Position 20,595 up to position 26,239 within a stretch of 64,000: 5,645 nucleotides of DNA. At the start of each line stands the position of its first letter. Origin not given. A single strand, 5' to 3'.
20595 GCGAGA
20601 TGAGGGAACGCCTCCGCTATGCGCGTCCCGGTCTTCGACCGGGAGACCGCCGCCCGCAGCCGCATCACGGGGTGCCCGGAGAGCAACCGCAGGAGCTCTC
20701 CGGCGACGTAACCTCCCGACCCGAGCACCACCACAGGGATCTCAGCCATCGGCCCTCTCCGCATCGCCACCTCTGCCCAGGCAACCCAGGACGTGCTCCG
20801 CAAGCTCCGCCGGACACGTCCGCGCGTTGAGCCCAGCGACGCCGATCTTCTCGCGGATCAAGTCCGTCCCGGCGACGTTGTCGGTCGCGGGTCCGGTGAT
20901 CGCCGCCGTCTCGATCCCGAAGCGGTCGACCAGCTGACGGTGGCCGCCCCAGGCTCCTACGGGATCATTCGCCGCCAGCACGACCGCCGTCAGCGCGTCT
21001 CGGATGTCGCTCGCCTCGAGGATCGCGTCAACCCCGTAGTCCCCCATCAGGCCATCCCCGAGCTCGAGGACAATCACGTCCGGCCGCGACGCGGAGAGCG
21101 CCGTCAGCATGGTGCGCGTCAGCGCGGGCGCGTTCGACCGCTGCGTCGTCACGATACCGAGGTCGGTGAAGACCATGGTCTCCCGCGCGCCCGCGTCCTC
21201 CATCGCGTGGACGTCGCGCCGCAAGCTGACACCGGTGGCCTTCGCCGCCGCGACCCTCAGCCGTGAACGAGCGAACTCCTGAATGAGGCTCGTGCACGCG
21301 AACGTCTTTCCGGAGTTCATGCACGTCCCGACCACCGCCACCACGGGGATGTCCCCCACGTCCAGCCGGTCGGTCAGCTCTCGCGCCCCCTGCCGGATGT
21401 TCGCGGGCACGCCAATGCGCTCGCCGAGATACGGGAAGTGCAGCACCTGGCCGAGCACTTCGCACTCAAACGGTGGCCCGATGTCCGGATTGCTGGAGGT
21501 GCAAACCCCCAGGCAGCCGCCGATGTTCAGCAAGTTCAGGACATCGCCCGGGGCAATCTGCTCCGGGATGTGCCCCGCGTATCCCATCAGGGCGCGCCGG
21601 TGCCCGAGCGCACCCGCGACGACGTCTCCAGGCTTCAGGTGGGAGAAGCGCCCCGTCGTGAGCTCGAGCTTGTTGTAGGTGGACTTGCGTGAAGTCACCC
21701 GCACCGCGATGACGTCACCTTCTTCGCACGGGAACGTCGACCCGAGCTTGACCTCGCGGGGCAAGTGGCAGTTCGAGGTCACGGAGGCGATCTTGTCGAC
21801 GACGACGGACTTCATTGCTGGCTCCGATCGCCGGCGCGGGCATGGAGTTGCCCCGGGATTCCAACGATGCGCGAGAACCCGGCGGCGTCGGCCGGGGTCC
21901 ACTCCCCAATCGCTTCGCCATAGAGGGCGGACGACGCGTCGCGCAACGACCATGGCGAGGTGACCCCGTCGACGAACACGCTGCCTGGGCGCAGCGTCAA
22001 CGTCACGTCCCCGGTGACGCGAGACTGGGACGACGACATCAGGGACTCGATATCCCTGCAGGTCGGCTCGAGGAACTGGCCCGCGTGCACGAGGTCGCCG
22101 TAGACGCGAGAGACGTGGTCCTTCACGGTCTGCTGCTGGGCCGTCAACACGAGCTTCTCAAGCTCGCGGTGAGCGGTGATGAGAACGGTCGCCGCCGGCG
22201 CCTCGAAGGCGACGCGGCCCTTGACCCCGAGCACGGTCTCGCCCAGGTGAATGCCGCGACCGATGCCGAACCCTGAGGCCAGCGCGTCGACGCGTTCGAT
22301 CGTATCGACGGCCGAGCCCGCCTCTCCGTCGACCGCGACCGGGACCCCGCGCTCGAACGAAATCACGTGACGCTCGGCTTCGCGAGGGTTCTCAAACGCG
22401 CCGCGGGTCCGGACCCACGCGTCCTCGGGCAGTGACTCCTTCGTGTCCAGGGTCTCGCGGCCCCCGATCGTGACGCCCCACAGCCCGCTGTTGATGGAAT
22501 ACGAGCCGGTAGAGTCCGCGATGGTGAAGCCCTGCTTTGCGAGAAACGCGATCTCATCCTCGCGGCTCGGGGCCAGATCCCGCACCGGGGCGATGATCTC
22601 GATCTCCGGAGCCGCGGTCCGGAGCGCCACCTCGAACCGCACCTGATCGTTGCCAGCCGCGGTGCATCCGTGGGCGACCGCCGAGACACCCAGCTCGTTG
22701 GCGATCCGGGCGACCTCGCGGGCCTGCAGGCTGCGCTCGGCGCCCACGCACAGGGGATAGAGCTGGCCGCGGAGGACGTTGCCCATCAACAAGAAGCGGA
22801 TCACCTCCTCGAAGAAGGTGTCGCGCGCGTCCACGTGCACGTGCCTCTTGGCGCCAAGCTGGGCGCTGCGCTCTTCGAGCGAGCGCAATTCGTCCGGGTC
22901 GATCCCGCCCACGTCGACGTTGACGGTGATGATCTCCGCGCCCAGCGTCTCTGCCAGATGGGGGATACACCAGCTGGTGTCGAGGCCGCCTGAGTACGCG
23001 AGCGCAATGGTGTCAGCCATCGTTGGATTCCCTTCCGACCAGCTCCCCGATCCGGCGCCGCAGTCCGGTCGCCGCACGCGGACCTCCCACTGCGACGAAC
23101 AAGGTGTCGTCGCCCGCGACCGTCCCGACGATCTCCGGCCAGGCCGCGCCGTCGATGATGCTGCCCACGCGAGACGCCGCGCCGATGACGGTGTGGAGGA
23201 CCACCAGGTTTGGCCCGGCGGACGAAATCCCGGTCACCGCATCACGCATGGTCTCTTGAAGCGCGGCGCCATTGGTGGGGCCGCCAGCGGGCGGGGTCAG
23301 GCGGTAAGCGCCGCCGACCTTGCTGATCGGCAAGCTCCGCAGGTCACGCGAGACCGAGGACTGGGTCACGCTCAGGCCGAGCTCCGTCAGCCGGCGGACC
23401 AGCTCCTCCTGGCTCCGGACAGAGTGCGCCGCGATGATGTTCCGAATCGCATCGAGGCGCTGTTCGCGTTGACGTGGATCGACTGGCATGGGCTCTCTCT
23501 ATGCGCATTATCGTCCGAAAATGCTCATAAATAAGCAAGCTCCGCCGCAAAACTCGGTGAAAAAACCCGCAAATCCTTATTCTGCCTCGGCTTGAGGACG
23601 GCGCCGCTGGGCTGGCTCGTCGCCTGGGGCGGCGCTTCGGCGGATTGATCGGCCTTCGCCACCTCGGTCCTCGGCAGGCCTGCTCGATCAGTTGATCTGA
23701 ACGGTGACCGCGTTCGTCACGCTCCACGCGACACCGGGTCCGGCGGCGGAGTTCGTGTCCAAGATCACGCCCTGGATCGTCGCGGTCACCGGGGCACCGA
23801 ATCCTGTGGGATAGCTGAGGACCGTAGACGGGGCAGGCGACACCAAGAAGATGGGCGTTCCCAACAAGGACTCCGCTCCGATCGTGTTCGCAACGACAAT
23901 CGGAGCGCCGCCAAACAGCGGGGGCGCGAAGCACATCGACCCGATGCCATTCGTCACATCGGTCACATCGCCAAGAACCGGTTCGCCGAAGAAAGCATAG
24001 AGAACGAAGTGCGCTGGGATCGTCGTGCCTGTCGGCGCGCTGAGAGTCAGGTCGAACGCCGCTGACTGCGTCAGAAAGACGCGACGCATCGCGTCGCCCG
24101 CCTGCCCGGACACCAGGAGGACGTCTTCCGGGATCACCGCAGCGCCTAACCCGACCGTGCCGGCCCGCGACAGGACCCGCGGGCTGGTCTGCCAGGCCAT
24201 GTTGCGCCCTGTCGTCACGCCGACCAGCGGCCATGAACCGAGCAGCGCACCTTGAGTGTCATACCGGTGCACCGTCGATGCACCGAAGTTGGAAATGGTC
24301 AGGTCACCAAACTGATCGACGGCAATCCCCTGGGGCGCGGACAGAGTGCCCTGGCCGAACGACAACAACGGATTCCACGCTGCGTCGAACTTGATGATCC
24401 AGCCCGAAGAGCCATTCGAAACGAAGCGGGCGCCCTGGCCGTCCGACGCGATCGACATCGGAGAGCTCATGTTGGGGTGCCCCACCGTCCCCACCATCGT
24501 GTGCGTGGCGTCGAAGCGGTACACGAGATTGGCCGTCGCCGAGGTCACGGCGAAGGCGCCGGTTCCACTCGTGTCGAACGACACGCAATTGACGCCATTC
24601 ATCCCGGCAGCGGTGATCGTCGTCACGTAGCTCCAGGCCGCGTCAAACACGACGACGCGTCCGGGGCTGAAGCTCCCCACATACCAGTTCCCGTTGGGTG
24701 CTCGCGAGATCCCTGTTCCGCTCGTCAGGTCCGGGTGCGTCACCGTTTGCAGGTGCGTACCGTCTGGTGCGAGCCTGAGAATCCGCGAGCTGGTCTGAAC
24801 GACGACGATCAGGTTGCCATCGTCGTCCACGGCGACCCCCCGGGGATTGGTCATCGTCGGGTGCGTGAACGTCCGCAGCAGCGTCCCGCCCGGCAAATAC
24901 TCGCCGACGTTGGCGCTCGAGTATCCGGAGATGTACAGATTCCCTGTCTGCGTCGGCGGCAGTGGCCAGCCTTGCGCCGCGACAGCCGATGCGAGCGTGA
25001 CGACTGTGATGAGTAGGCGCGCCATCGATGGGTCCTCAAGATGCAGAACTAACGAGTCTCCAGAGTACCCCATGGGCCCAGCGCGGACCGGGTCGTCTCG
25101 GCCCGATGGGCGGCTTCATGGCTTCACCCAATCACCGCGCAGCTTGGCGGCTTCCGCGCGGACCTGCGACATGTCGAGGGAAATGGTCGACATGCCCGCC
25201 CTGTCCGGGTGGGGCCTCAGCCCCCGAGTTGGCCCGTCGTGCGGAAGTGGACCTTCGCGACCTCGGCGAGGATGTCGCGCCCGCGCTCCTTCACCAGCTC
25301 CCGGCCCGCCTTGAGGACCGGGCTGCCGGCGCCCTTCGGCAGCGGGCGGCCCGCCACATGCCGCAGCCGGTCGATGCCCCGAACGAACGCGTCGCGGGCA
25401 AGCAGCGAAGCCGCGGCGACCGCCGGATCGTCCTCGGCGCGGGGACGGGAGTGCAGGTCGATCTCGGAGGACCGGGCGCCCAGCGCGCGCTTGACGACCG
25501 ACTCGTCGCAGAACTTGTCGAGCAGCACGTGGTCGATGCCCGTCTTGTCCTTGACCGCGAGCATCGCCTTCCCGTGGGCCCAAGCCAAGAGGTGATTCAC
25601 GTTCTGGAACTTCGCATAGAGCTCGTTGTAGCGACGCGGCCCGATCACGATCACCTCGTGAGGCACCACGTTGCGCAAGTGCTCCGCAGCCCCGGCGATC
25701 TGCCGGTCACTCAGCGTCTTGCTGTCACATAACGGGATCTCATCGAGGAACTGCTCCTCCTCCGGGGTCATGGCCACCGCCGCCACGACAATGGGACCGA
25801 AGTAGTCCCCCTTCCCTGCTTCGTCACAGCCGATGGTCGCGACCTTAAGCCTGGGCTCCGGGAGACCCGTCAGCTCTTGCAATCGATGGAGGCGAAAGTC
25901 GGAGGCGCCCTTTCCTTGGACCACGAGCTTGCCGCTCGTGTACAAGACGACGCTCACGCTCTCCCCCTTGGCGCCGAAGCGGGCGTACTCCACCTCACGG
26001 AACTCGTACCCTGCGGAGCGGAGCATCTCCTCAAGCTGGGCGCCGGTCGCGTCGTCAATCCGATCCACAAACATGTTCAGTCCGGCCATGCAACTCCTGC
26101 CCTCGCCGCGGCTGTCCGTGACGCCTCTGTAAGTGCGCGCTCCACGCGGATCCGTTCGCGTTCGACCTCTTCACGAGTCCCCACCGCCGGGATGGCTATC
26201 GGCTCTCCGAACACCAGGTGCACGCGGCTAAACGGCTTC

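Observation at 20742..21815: Uncharacterised P-loop protein hard-wired into the arginine operon where an N-acyl-glutamate synthase is missing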

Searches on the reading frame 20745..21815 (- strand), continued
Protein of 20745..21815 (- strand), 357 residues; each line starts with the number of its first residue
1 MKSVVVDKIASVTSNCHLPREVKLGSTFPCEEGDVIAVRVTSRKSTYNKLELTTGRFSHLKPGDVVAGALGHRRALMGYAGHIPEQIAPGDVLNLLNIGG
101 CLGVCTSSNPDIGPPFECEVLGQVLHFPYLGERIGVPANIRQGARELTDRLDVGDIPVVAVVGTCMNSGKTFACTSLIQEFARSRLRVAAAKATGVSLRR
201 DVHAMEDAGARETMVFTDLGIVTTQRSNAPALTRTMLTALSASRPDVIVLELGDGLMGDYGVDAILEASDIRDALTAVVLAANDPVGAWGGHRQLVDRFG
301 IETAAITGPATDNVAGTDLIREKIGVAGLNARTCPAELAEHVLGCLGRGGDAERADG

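Call 90: search_protein_families(library=pfam, proteins=[L023:4290-7994:+, L023:11237-11749:+, L023:11518-12132:+, L023:12129-12812:+, L023:12652-13497:+, L083:6984-7946:+, L083:9030-9923:-, L083:9913-10725:-, L081:11567-12583:-, L081:5962-6471:+], max_evalue=0.001)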
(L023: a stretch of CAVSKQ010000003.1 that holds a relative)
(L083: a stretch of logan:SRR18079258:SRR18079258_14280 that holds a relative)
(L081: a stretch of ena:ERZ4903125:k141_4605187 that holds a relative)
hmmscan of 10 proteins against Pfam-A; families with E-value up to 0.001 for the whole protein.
L023:4290-7994:+ (1234 aa): 1 family
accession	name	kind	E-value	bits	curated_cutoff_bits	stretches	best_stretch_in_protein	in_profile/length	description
PF04357.19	TamB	-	1.8e-55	189.2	22.4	1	907-1233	7-380/381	TamB, inner membrane protein subunit of TAM complex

L023:11237-11749:+ (170 aa): 0 families

L023:11518-12132:+ (204 aa): 1 family
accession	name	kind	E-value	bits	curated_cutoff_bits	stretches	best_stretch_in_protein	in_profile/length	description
PF07681.17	DoxX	-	6.8e-16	59.1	23.6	1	83-162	2-84/85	DoxX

L023:12129-12812:+ (227 aa): 1 family
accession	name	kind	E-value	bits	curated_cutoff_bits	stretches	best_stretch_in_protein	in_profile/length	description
PF01988.24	VIT1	-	3.4e-66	223.6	28.1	1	13-221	1-214/214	VIT family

L023:12652-13497:+ (281 aa): 3 families
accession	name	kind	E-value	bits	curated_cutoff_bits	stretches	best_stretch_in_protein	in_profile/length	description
PF08445.16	FR47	-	3.6e-14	52.9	22.1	1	190-271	1-80/86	FR47-like protein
PF00583.31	Acetyltransf_1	-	2.6e-11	44.2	20.7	1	189-268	34-116/116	Acetyltransferase (GNAT) family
PF13508.13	Acetyltransf_7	-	1.6e-05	25.7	27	1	190-269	5-83/84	Acetyltransferase (GNAT) domain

L083:6984-7946:+ (320 aa): 2 families
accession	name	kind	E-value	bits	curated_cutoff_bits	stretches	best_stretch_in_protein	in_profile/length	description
PF24827.1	AstE_AspA_cat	-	1.7e-26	93.4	25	1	28-229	3-190/192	Succinylglutamate desuccinylase/Aspartoacylase catalytic domain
PF00364.28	Biotin_lipoyl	-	0.00063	20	22.1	0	258-315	15-72/73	Biotin-requiring enzyme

L083:9030-9923:- (297 aa): 9 families
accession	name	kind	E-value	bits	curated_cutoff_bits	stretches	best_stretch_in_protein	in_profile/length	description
PF08443.16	RimK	-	1.7e-35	122.8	21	1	97-281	1-186/188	RimK-like ATP-grasp domain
PF02955.21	GSH-S_ATP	-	1.6e-15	57.4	23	1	114-259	12-160/175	Prokaryotic glutathione synthetase, ATP-grasp domain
PF02655.19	ATP-grasp_3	-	3.7e-10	40.5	23.2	1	97-260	1-155/160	ATP-grasp domain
PF07478.18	Dala_Dala_lig_C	-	5.7e-08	32.9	24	1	122-264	23-178/204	D-ala D-ala ligase C-terminus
PF14397.11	ATPgrasp_ST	-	1e-06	28.6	31.4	1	93-155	15-81/278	Sugar-transfer associated ATP-grasp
PF02786.22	CPSase_L_D2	-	2.3e-06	27.7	19.8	1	106-194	8-103/211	Carbamoyl-phosphate synthase L chain, ATP binding domain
PF02750.19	Synapsin_C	-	1.2e-05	25.4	22.5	1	105-255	24-171/203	Synapsin, ATP binding domain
PF13549.11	ATP-grasp_5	-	0.00024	21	27.6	1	103-142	15-54/221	ATP-grasp domain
PF02222.28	ATP-grasp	-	0.00033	20.8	27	1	107-183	3-80/179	ATP-grasp domain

L083:9913-10725:- (270 aa): 1 family
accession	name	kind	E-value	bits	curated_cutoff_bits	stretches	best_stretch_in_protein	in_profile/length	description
PF08443.16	RimK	-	3.8e-05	23.8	21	1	90-262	4-185/188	RimK-like ATP-grasp domain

L081:11567-12583:- (338 aa): 1 family
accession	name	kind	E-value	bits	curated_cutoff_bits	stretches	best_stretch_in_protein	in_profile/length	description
PF22641.2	TiaS_TCKD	-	7.2e-08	33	27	1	176-235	2-60/156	TiaS TCKD domain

L081:5962-6471:+ (169 aa): 0 families

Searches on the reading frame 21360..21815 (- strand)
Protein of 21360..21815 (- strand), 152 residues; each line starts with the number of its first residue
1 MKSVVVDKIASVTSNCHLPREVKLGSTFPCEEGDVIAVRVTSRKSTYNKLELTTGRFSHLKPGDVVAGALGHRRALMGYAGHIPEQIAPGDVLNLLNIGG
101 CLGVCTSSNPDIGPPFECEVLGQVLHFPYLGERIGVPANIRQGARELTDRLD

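Call 54: predict_structure(alignment_id=A2)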
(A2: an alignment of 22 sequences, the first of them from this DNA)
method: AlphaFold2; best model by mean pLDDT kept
length: 152 residues; sequences in the alignment: 22
mean_pLDDT: 84.7   pTM: 0.83
mean pLDDT of the five models: 84.7, 74.5, 74.0, 72.9, 72.7
residues with pLDDT >= 90: 69; 70-90: 63; 50-70: 17; < 50: 3
segments of 3 or more residues with pLDDT < 50: 130-132
pLDDT, mean of each block of 10 residues (from residue 1): 92 89 87 93 90 94 96 72 89 85 84 88 75 71 73 52
secondary structure, 60 per line:
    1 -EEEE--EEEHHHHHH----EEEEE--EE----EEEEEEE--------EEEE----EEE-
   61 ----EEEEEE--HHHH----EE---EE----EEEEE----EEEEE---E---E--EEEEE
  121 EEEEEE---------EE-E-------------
elements in order: E2-5 E8-10 H11-16 E21-25 E34-40 E49-52 E57-59 E65-70 H73-76 E92-96 E101-105 E116-126

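Call 57: fold_search(model_id=the predicted structure, library=pdb)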
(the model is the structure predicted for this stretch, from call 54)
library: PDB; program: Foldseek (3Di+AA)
matches with E <= 10: 248; with E <= 0.001: 0
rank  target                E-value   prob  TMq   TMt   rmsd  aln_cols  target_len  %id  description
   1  8hku_AL2P             5.4e-01  0.06  0.16  0.12  14.6       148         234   15  Cryo-EM Structures and Translocation Mechanism of Crenarchaeota Ribosome (released 2023-08-16)
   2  6tqn_A                5.7e-01  0.15  0.19  0.07  11.0        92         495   16  rrn anti-termination complex without S4 (released 2020-08-05)
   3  5vzj_H                6.1e-01  0.06  0.20  0.11  18.6       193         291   11  STRUCTURE OF A TWELVE COMPONENT MPP6-NUCLEAR RNA EXOSOME COMPLEX BOUND TO RNA (released 2017-08-02)
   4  5vzj_I                1.1e+00  0.03  0.14  0.12  15.6       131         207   14  STRUCTURE OF A TWELVE COMPONENT MPP6-NUCLEAR RNA EXOSOME COMPLEX BOUND TO RNA (released 2017-08-02)
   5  1ffk_H                1.3e+00  0.08  0.16  0.17   9.1        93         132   15  CRYSTAL STRUCTURE OF THE LARGE RIBOSOMAL SUBUNIT FROM HALOARCULA MARISMORTUI AT 2.4 ANGSTROM RESOLUTION (released 2000-08-14)
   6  9tvu_a                1.3e+00  0.06  0.21  0.14  22.0       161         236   10  Structure of the Chlamydomonas reinhardtii chlororibosome (released 2026-02-18)
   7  4oo1_H                1.3e+00  0.06  0.20  0.12  17.0       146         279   12  Structure of an Rrp6-RNA exosome complex bound to poly(A) RNA (released 2014-07-02)
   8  2mk5_MODEL_1_A        1.3e+00  0.03  0.14  0.15  13.4       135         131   11  Solution structure of a protein domain (released 2014-05-28)
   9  5okz_S                1.4e+00  0.02  0.14  0.11  15.4       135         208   14  Crystal Strucrure of the Mpp6 Exosome complex (released 2017-08-30)
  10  4oo1_I                1.4e+00  0.02  0.14  0.10  15.0       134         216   13  Structure of an Rrp6-RNA exosome complex bound to poly(A) RNA (released 2014-07-02)
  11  5okz_l                1.4e+00  0.01  0.11  0.08  15.5       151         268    8  Crystal Strucrure of the Mpp6 Exosome complex (released 2017-08-30)
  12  8f6v_B                1.4e+00  0.01  0.10  0.10  14.4       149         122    9  Crystal Structure of Nanobody VHH108 Bound to Its Antigen PA14 Cif (released 2024-03-13)
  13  5okz_c                1.5e+00  0.02  0.14  0.12  15.6       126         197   15  Crystal Strucrure of the Mpp6 Exosome complex (released 2017-08-30)
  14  5okz_R                1.7e+00  0.01  0.11  0.08  13.5       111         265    9  Crystal Strucrure of the Mpp6 Exosome complex (released 2017-08-30)
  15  5cis                  1.8e+00  0.02  0.14  0.09  15.3       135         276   12  The CUB1-EGF-CUB2 domains of rat MBL-associated serine protease-2 (MASP-2) bound to Ca2+ (released 2017-01-18)
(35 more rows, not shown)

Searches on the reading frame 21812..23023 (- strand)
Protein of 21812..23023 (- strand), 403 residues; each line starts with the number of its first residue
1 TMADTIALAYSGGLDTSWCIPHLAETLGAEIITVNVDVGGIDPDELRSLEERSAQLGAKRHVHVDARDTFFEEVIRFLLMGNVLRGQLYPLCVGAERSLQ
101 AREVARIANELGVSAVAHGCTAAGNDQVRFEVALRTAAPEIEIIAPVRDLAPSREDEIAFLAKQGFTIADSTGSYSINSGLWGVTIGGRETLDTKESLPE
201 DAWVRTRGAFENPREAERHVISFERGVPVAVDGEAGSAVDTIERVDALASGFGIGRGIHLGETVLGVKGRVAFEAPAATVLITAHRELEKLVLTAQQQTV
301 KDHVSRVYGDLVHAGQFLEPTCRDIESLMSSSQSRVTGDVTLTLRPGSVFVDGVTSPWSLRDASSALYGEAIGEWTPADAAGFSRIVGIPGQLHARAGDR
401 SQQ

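Call 10: search_protein_families(library=ncbifam, proteins=[window:21812-23023:-], max_evalue=0.00001)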
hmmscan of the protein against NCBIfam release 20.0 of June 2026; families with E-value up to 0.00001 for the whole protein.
window:21812-23023:- (403 aa): 6 families
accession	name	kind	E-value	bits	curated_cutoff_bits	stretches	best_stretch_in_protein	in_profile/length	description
NF003385.0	PRK04527.1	equivalog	2.5e-95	319.4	603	1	3-397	3-395/401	argininosuccinate synthase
NF001770.0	PRK00509.1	equivalog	8e-95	318.2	334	1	3-396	4-396/401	argininosuccinate synthase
TIGR00032.1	argG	equivalog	8e-90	302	268.2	1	6-394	2-389/394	argininosuccinate synthase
NF010392.0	PRK13820.1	equivalog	8.1e-88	295.1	512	1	4-393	3-387/395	argininosuccinate synthase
NF038212.1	argG_rel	exception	4.1e-33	114.7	425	1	5-354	16-361/381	argininosuccinate synthase-related protein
NF003779.0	PRK05370.1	equivalog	2.6e-24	85.8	657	1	3-350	11-370/448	argininosuccinate synthase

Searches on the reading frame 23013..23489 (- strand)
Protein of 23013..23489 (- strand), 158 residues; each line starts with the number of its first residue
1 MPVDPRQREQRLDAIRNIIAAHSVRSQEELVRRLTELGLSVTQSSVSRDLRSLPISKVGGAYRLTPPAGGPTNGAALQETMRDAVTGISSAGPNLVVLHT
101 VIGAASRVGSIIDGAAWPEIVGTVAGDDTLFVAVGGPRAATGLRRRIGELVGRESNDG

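Call 10: search_protein_families(library=ncbifam, proteins=[window:23013-23489:-], max_evalue=0.00001)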
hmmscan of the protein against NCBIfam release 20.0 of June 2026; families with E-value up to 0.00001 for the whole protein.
window:23013-23489:- (158 aa): 5 families
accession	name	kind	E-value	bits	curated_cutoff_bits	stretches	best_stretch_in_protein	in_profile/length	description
TIGR01529.1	argR_whole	equivalog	5.7e-32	110.8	130.45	1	10-150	2-145/146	arginine repressor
NF003281.1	PRK04280.1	equivalog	1.3e-25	90.2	182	1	8-150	2-147/148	transcriptional regulator AhrC/ArgR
NF002880.0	PRK03341.1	equivalog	6.3e-24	84.5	200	1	5-148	12-164/170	arginine repressor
NF001680.0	PRK00441.1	equivalog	1.7e-20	73.7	184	1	10-150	4-147/150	arginine repressor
NF003457.0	PRK05066.1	equivalog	2.5e-13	49.9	194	1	7-135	6-136/156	transcriptional regulator ArgR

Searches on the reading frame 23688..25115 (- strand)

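Call 53: search_protein_families(library=pfam, proteins=[window:23688-25115:-], max_evalue=0.0001)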
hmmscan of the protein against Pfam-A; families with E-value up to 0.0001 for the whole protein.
window:23688-25115:- (475 aa): 2 families
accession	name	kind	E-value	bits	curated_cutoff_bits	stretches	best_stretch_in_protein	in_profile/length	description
PF08450.18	SGL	-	1.8e-10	41.3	26.3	0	81-128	174-223/246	SMP-30/Gluconolactonase/LRE-like region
PF22701.2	Mala_s_1-like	-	1.8e-06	28.3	27.5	1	90-170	89-169/195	Mal s 1 allergenic protein-like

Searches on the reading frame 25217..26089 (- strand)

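Call 10: search_protein_families(library=ncbifam, proteins=[window:25217-26089:-], max_evalue=0.00001)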
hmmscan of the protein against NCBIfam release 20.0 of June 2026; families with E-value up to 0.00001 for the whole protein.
window:25217-26089:- (290 aa): 6 families
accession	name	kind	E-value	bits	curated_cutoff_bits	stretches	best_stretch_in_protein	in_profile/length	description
TIGR00716.1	rnhC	equivalog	3.5e-62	210.3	161.2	1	17-284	10-284/284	ribonuclease HIII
TIGR00729.1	TIGR00729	equivalog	4.5e-13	49.7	123.3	1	86-285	2-202/207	ribonuclease HII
NF010538.0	PRK13926.1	equivalog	3e-12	47.2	285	1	85-257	24-179/213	ribonuclease HII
NF000595.1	PRK00015.1-3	equivalog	6.1e-10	39.4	167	1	85-232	4-134/188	ribonuclease HII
NF010537.0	PRK13925.1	equivalog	3e-09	36.8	252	1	84-138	11-65/200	ribonuclease HII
NF000598.1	PRK00015.2-2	equivalog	2.8e-07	30.4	273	1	86-149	23-86/203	ribonuclease HII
